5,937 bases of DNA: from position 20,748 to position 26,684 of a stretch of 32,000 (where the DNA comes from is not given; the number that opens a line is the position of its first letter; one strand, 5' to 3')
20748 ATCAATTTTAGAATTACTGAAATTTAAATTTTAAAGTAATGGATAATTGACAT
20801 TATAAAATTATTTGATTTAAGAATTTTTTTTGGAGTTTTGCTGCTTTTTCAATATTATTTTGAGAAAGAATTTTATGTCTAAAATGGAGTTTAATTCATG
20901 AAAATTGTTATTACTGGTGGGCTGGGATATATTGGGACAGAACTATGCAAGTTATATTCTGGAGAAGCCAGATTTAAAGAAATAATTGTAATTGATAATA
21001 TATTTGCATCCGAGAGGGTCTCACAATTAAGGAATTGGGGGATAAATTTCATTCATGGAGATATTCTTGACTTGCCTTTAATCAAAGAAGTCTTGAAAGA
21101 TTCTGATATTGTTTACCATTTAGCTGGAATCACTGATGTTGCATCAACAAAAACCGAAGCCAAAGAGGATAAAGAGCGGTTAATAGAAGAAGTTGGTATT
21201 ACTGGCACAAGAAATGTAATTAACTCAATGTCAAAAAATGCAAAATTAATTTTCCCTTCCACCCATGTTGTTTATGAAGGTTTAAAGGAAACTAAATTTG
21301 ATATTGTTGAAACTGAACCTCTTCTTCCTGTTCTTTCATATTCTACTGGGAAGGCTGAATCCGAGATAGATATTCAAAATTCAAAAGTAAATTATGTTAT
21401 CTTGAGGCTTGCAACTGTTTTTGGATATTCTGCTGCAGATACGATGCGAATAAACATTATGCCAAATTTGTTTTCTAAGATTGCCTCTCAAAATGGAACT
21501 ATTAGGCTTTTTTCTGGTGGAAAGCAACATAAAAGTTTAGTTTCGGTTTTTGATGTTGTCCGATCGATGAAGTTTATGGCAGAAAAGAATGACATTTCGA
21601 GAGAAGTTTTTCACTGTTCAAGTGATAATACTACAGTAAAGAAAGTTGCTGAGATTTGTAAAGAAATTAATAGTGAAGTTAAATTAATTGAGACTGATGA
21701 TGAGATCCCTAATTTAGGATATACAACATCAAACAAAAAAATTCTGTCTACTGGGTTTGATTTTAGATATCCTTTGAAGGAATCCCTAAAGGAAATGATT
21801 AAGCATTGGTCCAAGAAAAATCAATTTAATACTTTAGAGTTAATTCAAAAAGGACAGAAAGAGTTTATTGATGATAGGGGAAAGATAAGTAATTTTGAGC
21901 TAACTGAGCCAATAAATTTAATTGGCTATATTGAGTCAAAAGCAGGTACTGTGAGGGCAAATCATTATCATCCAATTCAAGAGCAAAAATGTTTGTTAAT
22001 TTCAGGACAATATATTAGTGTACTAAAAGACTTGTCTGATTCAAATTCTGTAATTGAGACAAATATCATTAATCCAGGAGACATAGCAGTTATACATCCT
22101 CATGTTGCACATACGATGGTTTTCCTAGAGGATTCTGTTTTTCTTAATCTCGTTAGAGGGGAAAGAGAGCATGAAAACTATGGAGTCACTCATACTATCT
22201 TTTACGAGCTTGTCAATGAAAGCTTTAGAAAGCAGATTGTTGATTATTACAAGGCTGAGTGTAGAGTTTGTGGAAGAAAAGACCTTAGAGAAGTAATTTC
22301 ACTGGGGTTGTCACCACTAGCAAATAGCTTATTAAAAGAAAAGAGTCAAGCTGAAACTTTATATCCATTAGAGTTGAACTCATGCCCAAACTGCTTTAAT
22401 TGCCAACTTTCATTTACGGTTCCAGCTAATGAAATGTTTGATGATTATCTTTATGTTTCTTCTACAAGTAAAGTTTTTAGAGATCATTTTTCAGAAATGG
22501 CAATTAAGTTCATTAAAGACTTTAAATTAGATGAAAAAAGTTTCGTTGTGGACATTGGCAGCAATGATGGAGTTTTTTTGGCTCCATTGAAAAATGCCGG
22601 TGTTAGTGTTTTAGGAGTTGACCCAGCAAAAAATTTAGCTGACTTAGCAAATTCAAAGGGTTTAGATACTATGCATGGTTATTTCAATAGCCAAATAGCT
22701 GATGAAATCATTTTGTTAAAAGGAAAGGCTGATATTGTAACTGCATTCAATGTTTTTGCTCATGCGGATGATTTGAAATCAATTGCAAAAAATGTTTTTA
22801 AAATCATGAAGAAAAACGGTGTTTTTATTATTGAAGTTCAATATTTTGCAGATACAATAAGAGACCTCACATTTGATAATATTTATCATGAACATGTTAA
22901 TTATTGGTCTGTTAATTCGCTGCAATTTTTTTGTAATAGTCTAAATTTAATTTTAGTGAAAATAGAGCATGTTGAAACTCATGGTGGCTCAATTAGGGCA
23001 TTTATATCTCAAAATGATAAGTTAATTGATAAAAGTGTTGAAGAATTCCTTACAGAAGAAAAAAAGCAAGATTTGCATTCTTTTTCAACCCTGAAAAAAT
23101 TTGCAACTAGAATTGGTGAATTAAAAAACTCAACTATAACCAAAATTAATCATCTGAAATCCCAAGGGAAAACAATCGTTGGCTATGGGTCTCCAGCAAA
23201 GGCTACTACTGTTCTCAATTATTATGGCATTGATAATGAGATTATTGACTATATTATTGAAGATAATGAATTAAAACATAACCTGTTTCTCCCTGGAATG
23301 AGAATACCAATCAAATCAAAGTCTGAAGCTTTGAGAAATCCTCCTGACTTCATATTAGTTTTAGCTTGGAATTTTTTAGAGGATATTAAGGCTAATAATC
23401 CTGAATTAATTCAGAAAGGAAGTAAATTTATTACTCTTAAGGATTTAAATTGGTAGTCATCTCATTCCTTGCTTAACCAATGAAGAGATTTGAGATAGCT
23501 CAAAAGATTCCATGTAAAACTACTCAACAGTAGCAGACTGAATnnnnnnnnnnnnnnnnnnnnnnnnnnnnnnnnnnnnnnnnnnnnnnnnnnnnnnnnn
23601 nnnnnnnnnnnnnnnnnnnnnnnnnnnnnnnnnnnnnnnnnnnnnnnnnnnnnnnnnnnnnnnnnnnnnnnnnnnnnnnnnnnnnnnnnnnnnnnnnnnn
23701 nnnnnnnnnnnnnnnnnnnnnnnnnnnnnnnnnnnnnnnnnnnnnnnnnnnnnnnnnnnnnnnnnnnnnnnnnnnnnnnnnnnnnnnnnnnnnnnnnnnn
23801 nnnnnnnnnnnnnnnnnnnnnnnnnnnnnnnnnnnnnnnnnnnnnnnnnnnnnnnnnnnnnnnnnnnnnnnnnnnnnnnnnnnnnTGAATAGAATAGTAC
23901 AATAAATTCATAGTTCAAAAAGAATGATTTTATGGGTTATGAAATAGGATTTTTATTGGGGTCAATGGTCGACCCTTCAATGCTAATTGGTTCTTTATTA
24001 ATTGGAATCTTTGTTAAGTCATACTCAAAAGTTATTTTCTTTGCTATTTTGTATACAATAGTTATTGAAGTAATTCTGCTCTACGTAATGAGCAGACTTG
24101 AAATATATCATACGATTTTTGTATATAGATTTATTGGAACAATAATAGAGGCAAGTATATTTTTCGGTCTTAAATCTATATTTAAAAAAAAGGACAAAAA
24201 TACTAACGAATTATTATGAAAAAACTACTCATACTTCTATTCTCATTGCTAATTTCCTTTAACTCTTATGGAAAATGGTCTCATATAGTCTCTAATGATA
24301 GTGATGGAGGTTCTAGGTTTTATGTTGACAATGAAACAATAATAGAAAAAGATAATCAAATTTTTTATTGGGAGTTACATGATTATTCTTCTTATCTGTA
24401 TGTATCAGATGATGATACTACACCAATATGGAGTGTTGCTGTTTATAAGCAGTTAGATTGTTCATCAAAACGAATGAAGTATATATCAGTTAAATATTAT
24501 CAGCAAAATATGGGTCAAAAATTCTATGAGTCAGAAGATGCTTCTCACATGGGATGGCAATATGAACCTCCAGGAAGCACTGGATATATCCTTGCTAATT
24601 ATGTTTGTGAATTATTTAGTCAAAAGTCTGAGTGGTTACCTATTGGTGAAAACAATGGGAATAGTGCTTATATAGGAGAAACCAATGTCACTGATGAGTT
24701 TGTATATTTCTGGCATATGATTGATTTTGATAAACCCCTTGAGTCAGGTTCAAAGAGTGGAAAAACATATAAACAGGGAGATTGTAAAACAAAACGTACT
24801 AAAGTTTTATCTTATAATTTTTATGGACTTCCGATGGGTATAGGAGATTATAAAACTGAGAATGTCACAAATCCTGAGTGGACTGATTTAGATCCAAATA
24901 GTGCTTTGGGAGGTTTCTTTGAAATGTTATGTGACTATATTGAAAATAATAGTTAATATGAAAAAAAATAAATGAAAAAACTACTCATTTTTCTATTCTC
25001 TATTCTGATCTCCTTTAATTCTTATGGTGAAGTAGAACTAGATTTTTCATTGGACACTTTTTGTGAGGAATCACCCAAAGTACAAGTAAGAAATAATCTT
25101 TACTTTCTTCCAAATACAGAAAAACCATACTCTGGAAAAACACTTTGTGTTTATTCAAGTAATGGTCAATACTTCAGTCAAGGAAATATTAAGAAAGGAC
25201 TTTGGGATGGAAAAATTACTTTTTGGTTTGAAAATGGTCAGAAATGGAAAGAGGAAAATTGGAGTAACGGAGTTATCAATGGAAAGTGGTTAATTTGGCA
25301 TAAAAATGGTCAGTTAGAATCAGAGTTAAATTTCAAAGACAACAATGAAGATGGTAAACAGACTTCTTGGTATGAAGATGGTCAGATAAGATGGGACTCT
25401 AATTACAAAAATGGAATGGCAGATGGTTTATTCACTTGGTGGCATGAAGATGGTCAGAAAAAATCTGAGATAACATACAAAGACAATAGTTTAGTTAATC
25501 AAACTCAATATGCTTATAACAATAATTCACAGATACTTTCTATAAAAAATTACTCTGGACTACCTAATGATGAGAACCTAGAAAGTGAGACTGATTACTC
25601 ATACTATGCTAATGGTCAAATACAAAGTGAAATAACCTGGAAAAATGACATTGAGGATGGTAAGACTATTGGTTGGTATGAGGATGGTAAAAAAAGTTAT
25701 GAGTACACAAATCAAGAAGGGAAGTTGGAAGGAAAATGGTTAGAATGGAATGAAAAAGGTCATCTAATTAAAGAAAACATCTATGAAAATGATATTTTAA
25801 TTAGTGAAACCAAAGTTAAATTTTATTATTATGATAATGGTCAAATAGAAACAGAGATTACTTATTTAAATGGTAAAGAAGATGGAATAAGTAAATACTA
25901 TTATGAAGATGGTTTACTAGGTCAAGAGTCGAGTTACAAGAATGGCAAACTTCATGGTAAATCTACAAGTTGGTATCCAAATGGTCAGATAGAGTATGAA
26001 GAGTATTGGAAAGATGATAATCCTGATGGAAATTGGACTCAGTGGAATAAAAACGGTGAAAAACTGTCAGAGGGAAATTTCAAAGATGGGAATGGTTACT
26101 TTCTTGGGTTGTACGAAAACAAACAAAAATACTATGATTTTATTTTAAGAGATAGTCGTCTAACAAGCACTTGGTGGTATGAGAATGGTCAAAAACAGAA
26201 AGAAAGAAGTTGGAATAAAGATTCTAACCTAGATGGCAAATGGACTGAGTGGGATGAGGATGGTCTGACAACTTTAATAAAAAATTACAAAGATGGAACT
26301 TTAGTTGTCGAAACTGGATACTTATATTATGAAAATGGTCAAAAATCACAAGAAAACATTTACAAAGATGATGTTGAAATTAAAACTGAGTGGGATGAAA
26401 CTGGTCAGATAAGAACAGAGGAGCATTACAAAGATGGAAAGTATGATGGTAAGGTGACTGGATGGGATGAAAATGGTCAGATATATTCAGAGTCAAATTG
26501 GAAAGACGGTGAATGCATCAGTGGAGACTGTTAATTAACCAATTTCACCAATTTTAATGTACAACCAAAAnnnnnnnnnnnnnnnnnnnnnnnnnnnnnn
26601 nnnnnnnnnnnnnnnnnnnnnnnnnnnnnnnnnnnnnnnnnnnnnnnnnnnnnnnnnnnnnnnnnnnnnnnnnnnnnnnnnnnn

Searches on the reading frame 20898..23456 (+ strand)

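Call 6: search_protein_families(library=pfam, proteins=[window:20898-23456:+])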
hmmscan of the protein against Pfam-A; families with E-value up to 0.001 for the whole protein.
window:20898-23456:+ (852 aa): 14 families
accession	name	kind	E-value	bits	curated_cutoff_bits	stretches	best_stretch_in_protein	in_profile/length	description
PF08484.17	Methyltransf_14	-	8.6e-46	156.1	23.5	1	694-846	2-157/160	C-methyltransferase C-terminal domain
PF01370.27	Epimerase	-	1e-26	94.3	20.9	1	3-232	1-229/240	NAD dependent epimerase/dehydratase family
PF04321.23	RmlD_sub_bind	-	1.4e-17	64.2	27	1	1-261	1-235/287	RmlD substrate binding domain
PF01073.25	3Beta_HSD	-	2.7e-17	63.2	22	1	4-159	1-157/280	3-beta hydroxysteroid dehydrogenase/isomerase family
PF08421.16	Methyltransf_13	-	8.6e-17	61.5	31.3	1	455-514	1-62/62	Putative zinc binding domain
PF13489.12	Methyltransf_23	-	2.4e-16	60.3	27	1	542-676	16-151/164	Methyltransferase domain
PF16363.11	GDP_Man_Dehyd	-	7e-15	55.7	27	1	5-263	2-272/332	GDP-mannose 4,6 dehydratase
PF08241.18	Methyltransf_11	-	7.3e-11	43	21.2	1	551-645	1-95/95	Methyltransferase domain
PF08242.18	Methyltransf_12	-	2e-10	41.7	30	1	551-643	1-98/98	Methyltransferase domain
PF13460.12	NAD_binding_10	-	1.4e-08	35.3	27.2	1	7-173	1-145/184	NAD(P)H-binding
PF13649.12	Methyltransf_25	-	8e-08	33.3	27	1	550-641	1-97/97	Methyltransferase domain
PF05368.20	NmrA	-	7.3e-05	22.9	27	1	2-83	4-79/298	NmrA-like family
PF02719.21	Polysacc_synt_2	-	0.00011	21.9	20.2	1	3-113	1-117/293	Polysaccharide biosynthesis protein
PF13847.12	Methyltransf_31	-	0.00016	21.8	27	0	571-649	31-113/145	Methyltransferase domain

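Call 75: search_protein_families(library=ncbifam, proteins=[window:20898-23456:+], max_evalue=1e-10)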
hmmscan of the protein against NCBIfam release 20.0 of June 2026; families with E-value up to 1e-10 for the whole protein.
window:20898-23456:+ (852 aa): 5 families
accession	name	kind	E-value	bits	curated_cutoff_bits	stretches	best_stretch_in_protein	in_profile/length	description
TIGR01181.1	dTDP_gluc_dehyt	equivalog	1.3e-21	77.1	365.1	1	2-309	1-316/321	dTDP-glucose 4,6-dehydratase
TIGR01179.1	galE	equivalog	3.9e-16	58.8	262.3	1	2-182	1-184/332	UDP-glucose 4-epimerase GalE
TIGR02197.1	heptose_epim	equivalog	1.2e-12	47.6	274.6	1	3-270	1-275/316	ADP-glyceromanno-heptose 6-epimerase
TIGR04180.1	EDH_00030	hypoth_equivalog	9.2e-12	44.6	475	1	3-266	1-265/297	NAD-dependent 4,6-dehydratase LegB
NF043036.1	ErythonDh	equivalog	4.6e-11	42.5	325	1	1-160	1-161/321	D-erythronate dehydrogenase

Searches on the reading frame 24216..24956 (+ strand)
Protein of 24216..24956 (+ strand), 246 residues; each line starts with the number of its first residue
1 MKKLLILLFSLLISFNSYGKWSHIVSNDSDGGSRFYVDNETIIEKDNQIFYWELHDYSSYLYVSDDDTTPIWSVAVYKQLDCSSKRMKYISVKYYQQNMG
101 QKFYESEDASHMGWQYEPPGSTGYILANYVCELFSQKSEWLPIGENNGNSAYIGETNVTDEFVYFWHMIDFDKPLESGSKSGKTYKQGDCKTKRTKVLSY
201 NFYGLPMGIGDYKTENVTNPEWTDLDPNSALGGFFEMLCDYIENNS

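Call 6: search_protein_families(library=pfam, proteins=[window:24216-24956:+])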
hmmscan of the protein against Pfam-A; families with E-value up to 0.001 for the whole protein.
window:24216-24956:+ (246 aa): 1 family
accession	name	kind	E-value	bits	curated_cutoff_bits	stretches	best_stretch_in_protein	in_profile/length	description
PF16747.10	Adhesin_E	-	9.1e-36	122.9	23.7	2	21-132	1-109/109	Surface-adhesin protein E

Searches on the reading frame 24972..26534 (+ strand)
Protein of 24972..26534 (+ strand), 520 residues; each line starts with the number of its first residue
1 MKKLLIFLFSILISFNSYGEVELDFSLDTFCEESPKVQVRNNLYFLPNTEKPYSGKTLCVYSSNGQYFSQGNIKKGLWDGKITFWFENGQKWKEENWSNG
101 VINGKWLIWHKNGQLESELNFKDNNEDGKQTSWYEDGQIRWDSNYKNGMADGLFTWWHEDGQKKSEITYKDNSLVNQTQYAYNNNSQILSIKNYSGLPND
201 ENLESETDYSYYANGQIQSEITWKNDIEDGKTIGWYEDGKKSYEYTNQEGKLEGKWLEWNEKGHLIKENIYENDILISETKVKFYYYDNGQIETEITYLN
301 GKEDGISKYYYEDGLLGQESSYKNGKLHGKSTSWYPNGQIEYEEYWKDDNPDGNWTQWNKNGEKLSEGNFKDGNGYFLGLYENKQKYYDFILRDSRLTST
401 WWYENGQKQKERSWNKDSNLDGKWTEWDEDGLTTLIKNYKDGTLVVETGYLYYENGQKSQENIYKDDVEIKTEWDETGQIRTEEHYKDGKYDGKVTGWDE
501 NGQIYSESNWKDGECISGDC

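Call 6: search_protein_families(library=pfam, proteins=[window:24972-26534:+])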
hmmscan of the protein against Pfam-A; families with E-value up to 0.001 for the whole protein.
window:24972-26534:+ (520 aa): 1 family
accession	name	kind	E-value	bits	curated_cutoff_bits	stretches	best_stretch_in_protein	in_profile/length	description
PF07661.19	MORN_2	-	3.2e-42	138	29.6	2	327-348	1-22/22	MORN repeat variant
